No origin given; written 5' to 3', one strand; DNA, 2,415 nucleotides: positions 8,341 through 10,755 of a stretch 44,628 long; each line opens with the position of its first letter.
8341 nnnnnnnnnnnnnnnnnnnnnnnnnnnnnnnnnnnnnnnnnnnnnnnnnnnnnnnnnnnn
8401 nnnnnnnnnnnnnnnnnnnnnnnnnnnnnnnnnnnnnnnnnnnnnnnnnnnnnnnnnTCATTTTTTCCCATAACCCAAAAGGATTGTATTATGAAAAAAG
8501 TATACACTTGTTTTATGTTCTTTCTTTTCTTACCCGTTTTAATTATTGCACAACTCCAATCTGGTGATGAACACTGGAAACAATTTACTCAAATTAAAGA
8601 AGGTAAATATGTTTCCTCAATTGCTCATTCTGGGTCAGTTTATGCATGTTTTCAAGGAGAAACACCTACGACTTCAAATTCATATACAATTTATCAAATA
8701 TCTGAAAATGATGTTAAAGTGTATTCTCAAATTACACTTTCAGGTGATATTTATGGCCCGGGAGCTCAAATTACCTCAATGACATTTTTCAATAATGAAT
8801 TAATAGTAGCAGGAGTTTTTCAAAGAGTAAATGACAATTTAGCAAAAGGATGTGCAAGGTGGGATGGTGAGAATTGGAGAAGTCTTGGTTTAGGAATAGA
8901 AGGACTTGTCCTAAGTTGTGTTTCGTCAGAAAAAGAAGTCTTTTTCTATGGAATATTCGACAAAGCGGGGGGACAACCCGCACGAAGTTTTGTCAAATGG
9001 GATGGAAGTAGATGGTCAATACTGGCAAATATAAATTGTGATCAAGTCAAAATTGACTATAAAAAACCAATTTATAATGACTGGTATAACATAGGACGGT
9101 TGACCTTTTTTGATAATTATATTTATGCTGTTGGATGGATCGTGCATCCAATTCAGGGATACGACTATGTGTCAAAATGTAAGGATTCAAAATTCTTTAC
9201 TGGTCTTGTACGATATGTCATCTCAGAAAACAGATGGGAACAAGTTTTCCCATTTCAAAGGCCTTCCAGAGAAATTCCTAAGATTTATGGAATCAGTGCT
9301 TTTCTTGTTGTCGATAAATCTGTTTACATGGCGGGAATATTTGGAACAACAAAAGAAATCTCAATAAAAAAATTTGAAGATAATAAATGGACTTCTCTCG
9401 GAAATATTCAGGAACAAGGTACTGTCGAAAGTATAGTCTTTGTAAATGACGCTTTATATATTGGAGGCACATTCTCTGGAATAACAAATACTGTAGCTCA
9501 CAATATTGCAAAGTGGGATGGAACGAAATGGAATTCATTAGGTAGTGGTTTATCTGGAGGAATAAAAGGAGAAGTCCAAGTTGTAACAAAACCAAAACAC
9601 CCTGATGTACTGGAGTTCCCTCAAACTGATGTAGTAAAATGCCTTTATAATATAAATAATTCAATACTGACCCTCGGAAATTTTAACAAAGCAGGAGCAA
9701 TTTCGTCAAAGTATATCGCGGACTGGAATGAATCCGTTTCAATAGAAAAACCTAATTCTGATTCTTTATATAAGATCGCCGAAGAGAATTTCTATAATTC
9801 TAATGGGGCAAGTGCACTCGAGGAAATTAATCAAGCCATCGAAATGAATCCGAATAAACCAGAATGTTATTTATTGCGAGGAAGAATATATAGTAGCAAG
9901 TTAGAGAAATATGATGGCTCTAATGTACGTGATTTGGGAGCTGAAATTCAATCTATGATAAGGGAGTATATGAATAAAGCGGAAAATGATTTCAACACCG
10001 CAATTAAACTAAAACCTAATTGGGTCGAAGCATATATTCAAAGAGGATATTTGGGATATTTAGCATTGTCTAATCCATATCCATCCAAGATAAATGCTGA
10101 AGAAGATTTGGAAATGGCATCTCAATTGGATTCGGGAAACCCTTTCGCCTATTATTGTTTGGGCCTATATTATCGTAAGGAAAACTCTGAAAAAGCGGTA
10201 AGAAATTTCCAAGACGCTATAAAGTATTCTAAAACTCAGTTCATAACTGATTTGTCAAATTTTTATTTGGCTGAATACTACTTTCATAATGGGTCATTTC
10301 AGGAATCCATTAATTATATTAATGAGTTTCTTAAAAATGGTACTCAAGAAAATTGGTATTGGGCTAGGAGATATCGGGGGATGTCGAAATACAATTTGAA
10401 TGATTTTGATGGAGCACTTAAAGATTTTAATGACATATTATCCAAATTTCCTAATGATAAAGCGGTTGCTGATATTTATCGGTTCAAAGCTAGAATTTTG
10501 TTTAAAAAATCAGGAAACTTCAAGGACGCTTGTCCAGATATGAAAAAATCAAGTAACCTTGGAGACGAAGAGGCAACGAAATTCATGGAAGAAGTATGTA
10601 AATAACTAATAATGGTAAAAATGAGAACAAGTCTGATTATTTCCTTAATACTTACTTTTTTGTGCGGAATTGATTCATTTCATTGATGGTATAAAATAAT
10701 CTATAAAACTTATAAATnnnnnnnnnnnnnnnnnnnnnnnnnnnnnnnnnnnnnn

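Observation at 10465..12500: Cassette-like gene array: three copies of a junction sequence, including decayed copies of a neighbouring gene's 3' and 5' ends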

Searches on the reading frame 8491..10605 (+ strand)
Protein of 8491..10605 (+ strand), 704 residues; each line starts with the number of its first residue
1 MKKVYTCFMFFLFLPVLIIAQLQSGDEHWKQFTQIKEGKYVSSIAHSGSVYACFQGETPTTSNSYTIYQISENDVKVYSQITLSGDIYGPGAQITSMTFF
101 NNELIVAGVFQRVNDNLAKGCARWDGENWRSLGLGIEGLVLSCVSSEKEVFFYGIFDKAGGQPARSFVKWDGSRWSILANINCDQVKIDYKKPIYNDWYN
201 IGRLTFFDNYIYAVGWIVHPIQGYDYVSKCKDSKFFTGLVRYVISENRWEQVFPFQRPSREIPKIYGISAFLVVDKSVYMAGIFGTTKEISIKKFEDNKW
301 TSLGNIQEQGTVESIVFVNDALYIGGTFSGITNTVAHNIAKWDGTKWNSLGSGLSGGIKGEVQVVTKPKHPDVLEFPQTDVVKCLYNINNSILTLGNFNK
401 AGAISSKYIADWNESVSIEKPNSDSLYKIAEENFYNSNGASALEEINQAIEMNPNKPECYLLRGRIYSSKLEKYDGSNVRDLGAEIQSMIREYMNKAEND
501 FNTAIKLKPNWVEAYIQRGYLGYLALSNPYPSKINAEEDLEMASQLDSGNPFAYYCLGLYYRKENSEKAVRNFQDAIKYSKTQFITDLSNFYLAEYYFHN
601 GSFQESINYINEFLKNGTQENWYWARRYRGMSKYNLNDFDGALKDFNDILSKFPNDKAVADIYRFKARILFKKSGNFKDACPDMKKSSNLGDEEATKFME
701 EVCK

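Call 8: search_protein_families(library=pfam, proteins=[window:8491-10605:+], max_evalue=0.01)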
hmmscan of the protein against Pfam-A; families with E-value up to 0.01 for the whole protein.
window:8491-10605:+ (704 aa): 12 families
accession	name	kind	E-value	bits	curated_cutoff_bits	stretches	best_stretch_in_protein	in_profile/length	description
PF07719.23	TPR_2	-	1.2e-12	47.4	27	0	627-656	5-34/34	Tetratricopeptide repeat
PF13432.12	TPR_16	-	3.4e-09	37.4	32.7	0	560-618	7-62/65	Tetratricopeptide repeat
PF13414.12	TPR_11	-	5e-09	36.1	26.8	0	442-467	13-38/42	TPR repeat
PF13431.12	TPR_17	-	9e-08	32.3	24.4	1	447-474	3-29/34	Tetratricopeptide repeat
PF13428.12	TPR_14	-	1.3e-07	32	23.5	0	625-659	3-37/44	Tetratricopeptide repeat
PF00515.34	TPR_1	-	5.2e-06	26.5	27.8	0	627-656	5-34/34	Tetratricopeptide repeat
PF12569.14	NatA_aux_su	-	6.7e-06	25.8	33.3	0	435-468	204-237/515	N-terminal acetyltransferase A, auxiliary subunit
PF13174.12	TPR_6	-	9e-06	26.5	26.3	0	628-655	5-32/33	Tetratricopeptide repeat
PF12895.13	ANAPC3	-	0.00024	21.7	27.2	0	589-624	25-61/82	Anaphase-promoting complex, cyclosome, subunit 3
PF13181.12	TPR_8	-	0.0029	18.1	25.7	0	493-510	16-33/34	Tetratricopeptide repeat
PF19565.4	DUF6087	-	0.0039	17.9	27.1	0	331-351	38-58/99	Family of unknown function (DUF6087)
PF13371.12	TPR_9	-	0.0047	17.4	35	0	626-660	32-66/73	Tetratricopeptide repeat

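Call 10: find_encoding_contigs(protein=window:8491-10605:+, flank=10000, max_places=10)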
Protein window:8491-10605:+ (704 aa): no gene with exactly this product is on record in the collection.

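Call 12: find_homologous_proteins(query=window:8491-10605:+, max_evalue=0.00001)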
Query window:8491-10605:+ (704 aa): 107 proteins with E <= 0.00001 among 8000 candidates.
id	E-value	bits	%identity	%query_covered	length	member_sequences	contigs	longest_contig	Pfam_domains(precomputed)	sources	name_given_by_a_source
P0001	0.0e+0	1613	100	99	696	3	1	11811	PF13431.13,PF13414.13,PF00515.35,PF12569.15,PF13432.13,PF13428.13,PF07719.24,PF13174.13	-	-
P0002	0.0e+0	1122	71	99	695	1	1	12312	PF13431.13,PF13414.13,PF13428.13,PF14559.13,PF13371.13,PF00515.35,PF13424.13,PF21033.5,PF13432.13,PF13181.13,PF07719.24,PF13174.13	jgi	jgi:tetratricopeptide (TPR) repeat protein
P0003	2.2e-280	950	60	100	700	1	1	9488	PF13431.13,PF12768.14,PF13414.13,PF13432.13,PF13428.13,PF07719.24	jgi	jgi:tetratricopeptide (TPR) repeat protein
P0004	4.2e-265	900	56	100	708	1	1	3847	PF13431.13,PF13414.13,PF00515.35,PF12895.14,PF12569.15,PF13432.13,PF13428.13,PF13181.13,PF07719.24,PF13174.13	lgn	-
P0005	1.6e-208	713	50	98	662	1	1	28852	PF13431.13,PF12768.14,PF13414.13,PF13371.13,PF00515.35,PF13432.13,PF13428.13,PF07719.24,PF13174.13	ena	-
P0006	1.8e-204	699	50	98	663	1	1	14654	PF13431.13,PF12768.14,PF13414.13,PF13371.13,PF00515.35,PF13432.13,PF13428.13,PF07719.24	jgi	-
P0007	1.4e-118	415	45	74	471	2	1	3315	-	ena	-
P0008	7.0e-66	241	25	54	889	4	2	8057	PF12768.14,PF18962.8,PF19565.5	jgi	jgi:hypothetical protein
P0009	9.2e-65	237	27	46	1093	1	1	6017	PF12768.14,PF17164.11,PF02494.23,PF19565.5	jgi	jgi:hypothetical protein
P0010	4.0e-61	225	23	48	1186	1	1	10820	PF12768.14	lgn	-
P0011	1.2e-54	204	26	45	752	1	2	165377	PF12768.14,PF17164.11,PF19565.5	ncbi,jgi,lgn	jgi:hypothetical protein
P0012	2.5e-54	203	25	45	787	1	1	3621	PF12768.14,PF17164.11,PF19565.5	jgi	jgi:hypothetical protein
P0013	4.8e-54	202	24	52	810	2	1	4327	PF12768.14,PF17164.11,PF19565.5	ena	-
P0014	1.4e-53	200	30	38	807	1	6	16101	PF12768.14,PF07494.18,PF19565.5,PF06739.18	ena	-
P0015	3.4e-53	199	26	46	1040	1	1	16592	PF12768.14,PF19565.5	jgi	jgi:hypothetical protein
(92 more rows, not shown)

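Call 13: find_encoding_contigs(protein=P0001, flank=10000, max_places=6)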
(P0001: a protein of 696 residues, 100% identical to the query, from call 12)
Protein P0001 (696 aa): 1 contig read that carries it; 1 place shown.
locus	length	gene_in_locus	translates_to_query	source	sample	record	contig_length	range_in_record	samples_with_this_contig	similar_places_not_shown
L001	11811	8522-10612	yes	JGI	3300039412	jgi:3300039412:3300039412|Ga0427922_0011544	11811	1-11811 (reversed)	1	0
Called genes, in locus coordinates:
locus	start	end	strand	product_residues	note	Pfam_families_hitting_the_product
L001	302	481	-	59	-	-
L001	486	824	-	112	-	-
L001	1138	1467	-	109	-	-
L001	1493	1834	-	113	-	-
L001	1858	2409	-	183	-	-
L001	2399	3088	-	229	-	-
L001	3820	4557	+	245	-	PF00072:Response_reg, PF04397:LytTR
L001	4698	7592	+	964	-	PF07494:Reg_prop (faint), PF07495:Y_Y_Y, PF06580:His_kinase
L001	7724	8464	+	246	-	-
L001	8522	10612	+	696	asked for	PF12569:NatA_aux_su (faint), PF13431:TPR_17 (faint), PF00515:TPR_1 (faint), PF07719:TPR_2 (faint), PF13174:TPR_6 (faint), PF13414:TPR_11 (faint), PF13428:TPR_14 (faint), PF13432:TPR_16 (faint)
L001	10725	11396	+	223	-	-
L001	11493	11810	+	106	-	?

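Call 14: find_encoding_contigs(protein=P0002, flank=10000, max_places=6)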
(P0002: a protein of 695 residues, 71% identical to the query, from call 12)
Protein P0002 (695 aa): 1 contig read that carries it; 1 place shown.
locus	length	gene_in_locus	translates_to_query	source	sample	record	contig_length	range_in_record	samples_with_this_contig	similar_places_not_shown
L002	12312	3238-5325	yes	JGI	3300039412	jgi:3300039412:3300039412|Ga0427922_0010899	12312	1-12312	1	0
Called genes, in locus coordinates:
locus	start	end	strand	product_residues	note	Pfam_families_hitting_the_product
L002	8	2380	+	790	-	PF07494:Reg_prop (faint), PF07495:Y_Y_Y, PF06580:His_kinase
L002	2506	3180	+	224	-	-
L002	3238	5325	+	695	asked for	PF00515:TPR_1 (faint), PF13181:TPR_8 (faint), PF13424:TPR_12 (faint), PF07719:TPR_2 (faint), PF13174:TPR_6 (faint), PF13371:TPR_9 (faint), PF13414:TPR_11 (weak), PF13428:TPR_14 (faint), +4 more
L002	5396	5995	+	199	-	-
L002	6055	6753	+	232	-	-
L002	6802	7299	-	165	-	PF00239:Resolvase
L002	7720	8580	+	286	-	PF00291:PALP (weak)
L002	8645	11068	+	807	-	PF13166:AAA_13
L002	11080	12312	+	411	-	?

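Call 15: find_encoding_contigs(protein=P0003, flank=10000, max_places=6)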
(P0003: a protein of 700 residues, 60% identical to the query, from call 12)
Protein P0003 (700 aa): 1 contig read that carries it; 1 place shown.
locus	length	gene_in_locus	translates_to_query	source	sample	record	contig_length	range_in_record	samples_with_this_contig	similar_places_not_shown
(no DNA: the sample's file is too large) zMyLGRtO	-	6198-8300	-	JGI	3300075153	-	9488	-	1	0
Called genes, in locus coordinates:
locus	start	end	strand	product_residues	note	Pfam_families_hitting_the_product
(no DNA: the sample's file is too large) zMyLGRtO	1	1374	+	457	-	?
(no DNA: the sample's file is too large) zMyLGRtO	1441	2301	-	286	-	-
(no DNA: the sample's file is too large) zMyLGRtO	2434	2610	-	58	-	-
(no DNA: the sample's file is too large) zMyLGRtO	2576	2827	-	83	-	-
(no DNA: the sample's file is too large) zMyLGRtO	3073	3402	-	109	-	PF12773:DZR (faint)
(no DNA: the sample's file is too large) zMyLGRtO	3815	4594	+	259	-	PF00072:Response_reg, PF04397:LytTR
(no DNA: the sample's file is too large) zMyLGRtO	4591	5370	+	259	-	PF06580:His_kinase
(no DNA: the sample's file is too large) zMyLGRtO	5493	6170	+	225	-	-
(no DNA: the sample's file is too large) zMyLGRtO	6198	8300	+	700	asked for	PF12768:Rax2 (faint), PF13428:TPR_14 (faint), PF07719:TPR_2 (faint), PF13414:TPR_11 (faint), PF13432:TPR_16 (faint), PF13431:TPR_17 (faint)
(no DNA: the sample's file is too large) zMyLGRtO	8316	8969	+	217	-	PF08239:SH3_3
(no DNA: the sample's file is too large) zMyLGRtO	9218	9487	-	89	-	?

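Call 16: find_encoding_contigs(protein=P0005, flank=10000, max_places=6)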
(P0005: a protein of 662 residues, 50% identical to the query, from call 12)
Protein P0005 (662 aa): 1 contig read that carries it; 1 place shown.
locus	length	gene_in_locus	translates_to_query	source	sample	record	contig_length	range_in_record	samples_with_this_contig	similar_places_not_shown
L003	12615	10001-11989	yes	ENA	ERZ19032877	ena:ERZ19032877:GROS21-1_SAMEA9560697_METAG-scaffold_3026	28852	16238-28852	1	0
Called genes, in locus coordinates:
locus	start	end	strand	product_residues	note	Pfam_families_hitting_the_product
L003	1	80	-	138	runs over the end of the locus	-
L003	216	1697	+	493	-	-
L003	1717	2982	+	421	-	-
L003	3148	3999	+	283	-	PF00291:PALP (weak)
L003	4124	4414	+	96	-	-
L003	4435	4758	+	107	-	-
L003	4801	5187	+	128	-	-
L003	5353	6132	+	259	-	PF00072:Response_reg, PF04397:LytTR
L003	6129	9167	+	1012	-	PF07494:Reg_prop (weak), PF07495:Y_Y_Y, PF06580:His_kinase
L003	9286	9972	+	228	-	-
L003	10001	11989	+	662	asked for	PF12768:Rax2 (faint), PF00515:TPR_1 (faint), PF07719:TPR_2 (faint), PF13414:TPR_11 (faint), PF13174:TPR_6 (faint), PF13428:TPR_14 (faint), PF13431:TPR_17 (faint), PF13371:TPR_9 (faint), +1 more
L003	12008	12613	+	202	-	?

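Call 17: find_encoding_contigs(protein=P0006, flank=10000, max_places=6)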
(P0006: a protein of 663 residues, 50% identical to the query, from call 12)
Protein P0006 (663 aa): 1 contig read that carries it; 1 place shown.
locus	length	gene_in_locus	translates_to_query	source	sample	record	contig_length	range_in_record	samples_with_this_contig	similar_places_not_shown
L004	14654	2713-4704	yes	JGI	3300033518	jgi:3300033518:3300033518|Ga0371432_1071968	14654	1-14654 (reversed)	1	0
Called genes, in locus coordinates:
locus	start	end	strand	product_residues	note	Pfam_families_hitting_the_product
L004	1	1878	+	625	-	?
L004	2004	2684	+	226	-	-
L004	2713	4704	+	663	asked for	PF12768:Rax2 (faint), PF00515:TPR_1 (faint), PF07719:TPR_2 (faint), PF13371:TPR_9 (faint), PF13428:TPR_14 (faint), PF13431:TPR_17 (faint), PF13432:TPR_16 (faint), PF13414:TPR_11 (weak)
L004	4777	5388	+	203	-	-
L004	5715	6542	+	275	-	PF20234:DUF6591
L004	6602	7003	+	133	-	-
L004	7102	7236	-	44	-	-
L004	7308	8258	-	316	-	PF03747:ADP_ribosyl_GH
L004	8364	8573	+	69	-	PF13683:rve_3 (weak)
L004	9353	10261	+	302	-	PF26115:PDDEXK_GAPS4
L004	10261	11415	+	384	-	PF26110:GAPS4b_N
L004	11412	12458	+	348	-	PF04245:NA37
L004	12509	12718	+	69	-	-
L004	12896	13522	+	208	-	PF00239:Resolvase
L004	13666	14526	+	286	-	PF00291:PALP (weak)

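Call 18: find_encoding_contigs(protein=P0004, flank=10000, max_places=6)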
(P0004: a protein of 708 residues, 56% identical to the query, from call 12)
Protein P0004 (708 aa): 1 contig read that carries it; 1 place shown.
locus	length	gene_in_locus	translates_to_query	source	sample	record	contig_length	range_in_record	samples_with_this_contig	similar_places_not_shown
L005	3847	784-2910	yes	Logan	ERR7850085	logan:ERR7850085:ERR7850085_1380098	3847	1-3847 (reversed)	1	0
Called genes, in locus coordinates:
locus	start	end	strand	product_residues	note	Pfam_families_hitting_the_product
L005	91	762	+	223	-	-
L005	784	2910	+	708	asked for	PF12569:NatA_aux_su (faint), PF12895:ANAPC3 (faint), PF13431:TPR_17 (faint), PF00515:TPR_1 (faint), PF07719:TPR_2 (faint), PF13174:TPR_6 (faint), PF13181:TPR_8 (faint), PF13414:TPR_11 (faint), +2 more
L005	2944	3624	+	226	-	PF08239:SH3_3 (weak)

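Call 27: find_related_loci(query=A1, collection=metagenome_contigs, flank=10000)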
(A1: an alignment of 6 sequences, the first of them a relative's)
Query A1 (696 aa) in metagenome_contigs; peptide patterns used: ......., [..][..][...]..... (x = any residue, [..] = any of these).
191 stretches matched a pattern, but none encodes a relative of the query by tblastn (E <= 1e-3).

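Call 28: find_related_loci(query=A1, collection=genome_contigs, flank=10000)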
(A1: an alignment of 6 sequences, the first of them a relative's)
Query A1 (696 aa) in genome_contigs; peptide patterns used: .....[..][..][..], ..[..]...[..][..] (x = any residue, [..] = any of these).
76 stretches matched a pattern, but none encodes a relative of the query by tblastn (E <= 1e-3).

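Call 52: find_related_loci(query=A1, collection=viral_contigs, flank=10000)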
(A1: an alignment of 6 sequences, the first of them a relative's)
Query A1 (696 aa) in viral_contigs; peptide patterns used: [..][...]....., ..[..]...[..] (x = any residue, [..] = any of these).
61 stretches matched a pattern, but none encodes a relative of the query by tblastn (E <= 1e-3).

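Call 58: search_protein_families(library=pfam, proteins=[L004:4777-5388:+, L002:5396-5995:+], max_evalue=5)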
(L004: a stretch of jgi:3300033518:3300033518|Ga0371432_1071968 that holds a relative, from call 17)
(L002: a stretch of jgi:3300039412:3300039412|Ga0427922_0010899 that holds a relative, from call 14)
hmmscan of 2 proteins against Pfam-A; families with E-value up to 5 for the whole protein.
L004:4777-5388:+ (203 aa): 0 families

L002:5396-5995:+ (199 aa): 1 family
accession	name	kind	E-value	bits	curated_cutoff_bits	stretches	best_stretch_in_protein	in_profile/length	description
PF08239.17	SH3_3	-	0.002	18.7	27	1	144-198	4-50/54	Bacterial SH3 domain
